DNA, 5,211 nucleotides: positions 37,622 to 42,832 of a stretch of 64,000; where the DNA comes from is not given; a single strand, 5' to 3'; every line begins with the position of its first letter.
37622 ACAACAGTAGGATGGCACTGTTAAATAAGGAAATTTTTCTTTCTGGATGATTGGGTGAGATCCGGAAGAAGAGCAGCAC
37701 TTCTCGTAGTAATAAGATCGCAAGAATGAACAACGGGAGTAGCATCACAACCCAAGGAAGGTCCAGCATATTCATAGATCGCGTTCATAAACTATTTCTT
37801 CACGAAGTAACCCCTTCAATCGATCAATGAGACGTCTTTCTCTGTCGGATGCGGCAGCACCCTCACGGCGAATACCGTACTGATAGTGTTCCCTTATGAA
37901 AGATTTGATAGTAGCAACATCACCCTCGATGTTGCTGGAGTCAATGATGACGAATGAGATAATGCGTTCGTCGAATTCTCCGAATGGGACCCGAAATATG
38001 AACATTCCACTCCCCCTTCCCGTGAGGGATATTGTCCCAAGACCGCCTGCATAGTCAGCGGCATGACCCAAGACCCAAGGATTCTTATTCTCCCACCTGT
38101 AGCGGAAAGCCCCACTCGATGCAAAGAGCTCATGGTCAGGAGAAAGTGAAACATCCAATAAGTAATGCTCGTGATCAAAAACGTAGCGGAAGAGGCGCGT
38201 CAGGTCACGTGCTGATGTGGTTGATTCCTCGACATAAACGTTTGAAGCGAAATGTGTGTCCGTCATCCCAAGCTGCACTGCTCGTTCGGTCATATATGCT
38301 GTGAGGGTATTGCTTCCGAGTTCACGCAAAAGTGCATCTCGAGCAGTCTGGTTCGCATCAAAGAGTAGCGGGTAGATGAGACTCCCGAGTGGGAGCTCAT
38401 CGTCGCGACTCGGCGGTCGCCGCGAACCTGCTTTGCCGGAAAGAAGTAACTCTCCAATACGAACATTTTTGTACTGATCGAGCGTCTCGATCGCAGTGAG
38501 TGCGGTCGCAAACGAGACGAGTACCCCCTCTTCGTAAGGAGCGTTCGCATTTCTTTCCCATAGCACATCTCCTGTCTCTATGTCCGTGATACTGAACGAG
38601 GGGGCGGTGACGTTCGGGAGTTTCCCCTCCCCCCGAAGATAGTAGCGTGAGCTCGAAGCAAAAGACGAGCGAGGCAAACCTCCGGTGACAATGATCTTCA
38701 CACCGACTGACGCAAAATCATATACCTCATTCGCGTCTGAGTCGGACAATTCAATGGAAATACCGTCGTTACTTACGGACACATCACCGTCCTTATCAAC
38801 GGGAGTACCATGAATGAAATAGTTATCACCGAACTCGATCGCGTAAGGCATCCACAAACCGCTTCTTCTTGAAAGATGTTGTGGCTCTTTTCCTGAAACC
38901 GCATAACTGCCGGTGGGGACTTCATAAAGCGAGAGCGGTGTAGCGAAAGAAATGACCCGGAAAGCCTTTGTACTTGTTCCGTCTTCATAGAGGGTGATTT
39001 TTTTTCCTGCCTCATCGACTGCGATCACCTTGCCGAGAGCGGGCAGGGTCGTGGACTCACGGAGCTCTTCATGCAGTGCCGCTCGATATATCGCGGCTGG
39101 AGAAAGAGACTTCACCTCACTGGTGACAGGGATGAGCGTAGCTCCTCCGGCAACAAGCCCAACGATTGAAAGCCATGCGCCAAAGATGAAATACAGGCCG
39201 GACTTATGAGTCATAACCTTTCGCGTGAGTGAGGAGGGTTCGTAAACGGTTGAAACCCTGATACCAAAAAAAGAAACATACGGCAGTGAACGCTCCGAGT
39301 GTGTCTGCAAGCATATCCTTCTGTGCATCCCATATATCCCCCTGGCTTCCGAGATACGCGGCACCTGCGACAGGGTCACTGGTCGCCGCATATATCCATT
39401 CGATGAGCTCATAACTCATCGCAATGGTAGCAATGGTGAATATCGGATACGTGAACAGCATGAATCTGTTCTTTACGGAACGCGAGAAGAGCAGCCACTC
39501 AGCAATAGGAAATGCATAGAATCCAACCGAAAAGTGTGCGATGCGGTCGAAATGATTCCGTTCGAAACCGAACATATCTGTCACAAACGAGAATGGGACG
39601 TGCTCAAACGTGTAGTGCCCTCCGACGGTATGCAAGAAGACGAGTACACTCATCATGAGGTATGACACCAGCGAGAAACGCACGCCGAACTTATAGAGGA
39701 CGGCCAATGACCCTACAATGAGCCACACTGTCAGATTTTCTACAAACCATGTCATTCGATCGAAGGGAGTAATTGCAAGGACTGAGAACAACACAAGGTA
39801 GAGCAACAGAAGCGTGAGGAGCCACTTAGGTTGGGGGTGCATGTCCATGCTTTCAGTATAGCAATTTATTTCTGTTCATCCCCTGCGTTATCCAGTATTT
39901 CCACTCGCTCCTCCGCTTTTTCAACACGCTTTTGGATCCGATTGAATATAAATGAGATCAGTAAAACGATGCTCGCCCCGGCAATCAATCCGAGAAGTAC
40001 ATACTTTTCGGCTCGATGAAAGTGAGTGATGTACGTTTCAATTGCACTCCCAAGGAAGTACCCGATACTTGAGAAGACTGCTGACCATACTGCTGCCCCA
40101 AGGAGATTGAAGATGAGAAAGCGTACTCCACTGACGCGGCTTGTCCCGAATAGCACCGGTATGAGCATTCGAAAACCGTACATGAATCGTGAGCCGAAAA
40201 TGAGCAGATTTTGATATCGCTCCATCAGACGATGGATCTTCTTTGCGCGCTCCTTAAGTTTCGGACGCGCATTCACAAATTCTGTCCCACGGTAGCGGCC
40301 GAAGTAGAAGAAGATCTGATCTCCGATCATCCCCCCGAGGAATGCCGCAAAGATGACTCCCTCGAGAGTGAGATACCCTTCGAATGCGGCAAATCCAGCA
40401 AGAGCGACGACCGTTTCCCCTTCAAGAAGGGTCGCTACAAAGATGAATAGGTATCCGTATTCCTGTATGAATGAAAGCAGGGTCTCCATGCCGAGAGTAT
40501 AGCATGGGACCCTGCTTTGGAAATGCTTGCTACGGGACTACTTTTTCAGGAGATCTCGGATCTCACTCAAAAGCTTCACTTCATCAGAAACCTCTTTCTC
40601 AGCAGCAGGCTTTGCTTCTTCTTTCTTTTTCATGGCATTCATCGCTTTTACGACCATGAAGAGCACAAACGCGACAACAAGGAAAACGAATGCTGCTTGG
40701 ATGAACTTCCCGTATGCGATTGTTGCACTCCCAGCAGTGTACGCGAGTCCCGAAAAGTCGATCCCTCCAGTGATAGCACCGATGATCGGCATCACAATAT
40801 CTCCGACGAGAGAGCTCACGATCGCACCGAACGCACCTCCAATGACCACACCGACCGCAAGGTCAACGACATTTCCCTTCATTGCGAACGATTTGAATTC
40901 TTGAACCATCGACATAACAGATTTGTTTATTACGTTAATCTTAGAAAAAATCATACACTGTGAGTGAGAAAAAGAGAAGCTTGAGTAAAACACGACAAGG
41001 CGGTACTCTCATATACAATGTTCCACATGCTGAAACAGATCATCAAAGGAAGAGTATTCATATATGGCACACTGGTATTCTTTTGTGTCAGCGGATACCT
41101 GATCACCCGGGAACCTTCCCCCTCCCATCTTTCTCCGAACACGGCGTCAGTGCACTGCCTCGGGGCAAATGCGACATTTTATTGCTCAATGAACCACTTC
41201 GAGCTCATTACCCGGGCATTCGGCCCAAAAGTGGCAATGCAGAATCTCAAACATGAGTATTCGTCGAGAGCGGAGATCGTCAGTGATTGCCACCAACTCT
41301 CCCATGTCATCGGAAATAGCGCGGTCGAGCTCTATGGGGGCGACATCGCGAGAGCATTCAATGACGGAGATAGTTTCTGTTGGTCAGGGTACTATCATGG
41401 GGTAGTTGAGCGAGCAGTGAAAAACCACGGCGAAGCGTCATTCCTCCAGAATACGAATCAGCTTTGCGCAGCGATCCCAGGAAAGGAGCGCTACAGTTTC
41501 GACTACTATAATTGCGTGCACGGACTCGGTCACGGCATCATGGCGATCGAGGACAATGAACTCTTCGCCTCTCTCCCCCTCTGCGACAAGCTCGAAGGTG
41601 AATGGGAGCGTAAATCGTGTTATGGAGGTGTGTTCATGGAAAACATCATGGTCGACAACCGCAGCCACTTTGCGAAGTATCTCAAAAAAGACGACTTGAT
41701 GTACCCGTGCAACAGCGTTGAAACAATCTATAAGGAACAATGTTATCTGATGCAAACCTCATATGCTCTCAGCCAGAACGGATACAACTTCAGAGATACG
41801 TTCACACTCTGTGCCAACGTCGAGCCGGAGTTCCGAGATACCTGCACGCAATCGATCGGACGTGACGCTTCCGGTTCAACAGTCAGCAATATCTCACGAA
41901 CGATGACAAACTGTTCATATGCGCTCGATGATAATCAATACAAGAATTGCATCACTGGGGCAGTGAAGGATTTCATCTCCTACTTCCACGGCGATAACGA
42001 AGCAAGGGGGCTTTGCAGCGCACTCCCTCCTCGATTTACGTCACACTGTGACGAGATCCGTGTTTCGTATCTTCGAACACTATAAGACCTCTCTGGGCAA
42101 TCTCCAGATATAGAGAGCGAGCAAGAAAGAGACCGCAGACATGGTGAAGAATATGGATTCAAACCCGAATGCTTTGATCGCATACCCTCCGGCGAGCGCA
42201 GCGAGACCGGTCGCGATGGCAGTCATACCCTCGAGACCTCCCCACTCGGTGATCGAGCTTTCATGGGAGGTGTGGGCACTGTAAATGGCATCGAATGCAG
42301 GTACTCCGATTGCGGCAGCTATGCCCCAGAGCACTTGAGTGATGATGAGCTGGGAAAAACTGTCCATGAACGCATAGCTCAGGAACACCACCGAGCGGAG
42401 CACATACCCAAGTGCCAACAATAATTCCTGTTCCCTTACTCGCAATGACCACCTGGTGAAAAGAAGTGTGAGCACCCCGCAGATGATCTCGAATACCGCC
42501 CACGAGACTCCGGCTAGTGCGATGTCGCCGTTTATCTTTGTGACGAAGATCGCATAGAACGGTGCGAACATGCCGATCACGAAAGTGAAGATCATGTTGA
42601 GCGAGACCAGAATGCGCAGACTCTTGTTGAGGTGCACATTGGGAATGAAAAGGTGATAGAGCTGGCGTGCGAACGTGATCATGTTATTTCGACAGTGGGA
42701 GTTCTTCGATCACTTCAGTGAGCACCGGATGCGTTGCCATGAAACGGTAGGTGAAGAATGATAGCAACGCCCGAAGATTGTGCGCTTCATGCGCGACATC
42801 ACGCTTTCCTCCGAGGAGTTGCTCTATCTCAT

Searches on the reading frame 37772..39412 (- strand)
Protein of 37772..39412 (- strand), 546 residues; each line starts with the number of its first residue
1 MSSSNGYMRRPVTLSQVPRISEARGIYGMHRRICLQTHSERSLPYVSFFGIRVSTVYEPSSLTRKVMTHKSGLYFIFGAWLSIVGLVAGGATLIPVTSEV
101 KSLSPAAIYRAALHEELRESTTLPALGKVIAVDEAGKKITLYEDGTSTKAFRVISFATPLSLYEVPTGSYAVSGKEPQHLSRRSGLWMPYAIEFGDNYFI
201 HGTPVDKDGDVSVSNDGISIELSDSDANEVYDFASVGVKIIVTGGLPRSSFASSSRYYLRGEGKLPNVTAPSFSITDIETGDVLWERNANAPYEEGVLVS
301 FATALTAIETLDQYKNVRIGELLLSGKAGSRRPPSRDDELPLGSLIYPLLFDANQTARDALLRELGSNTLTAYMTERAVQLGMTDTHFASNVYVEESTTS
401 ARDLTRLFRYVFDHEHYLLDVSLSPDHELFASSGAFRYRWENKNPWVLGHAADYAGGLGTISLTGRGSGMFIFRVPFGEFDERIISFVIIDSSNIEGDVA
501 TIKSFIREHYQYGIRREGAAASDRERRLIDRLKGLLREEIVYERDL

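Call 67: search_protein_families(library=pfam, proteins=[window:37772-39412:-], max_evalue=0.0001)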
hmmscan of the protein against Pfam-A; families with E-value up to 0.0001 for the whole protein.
window:37772-39412:- (546 aa): 3 families
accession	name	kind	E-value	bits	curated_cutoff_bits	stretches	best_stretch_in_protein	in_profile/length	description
PF00768.25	Peptidase_S11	-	1.8e-07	31.3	27.6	1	266-444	8-194/239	D-alanyl-D-alanine carboxypeptidase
PF03734.19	YkuD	-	1.9e-07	32.2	23.4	1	128-242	2-146/146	L,D-transpeptidase catalytic domain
PF13354.11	Beta-lactamase2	-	6e-05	22.9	22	1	315-413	48-148/214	Beta-lactamase enzyme family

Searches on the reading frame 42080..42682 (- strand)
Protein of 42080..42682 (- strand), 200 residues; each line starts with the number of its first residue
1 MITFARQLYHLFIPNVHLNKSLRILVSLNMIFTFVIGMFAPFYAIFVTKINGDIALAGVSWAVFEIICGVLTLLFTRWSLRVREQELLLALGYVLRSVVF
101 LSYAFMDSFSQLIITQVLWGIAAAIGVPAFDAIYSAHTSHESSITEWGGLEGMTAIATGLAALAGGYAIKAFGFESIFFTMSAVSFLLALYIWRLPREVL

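Call 67: search_protein_families(library=pfam, proteins=[window:42080-42682:-], max_evalue=0.0001)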
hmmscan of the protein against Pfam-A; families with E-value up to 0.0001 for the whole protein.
window:42080-42682:- (200 aa): 2 families
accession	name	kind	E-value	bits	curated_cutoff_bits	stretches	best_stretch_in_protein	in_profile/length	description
PF07690.21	MFS_1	-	1.6e-13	50.7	33.4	1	27-195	3-175/347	Major Facilitator Superfamily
PF12832.13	MFS_1_like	-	5e-05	23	25.2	1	16-178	208-371/373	MFS_1 like family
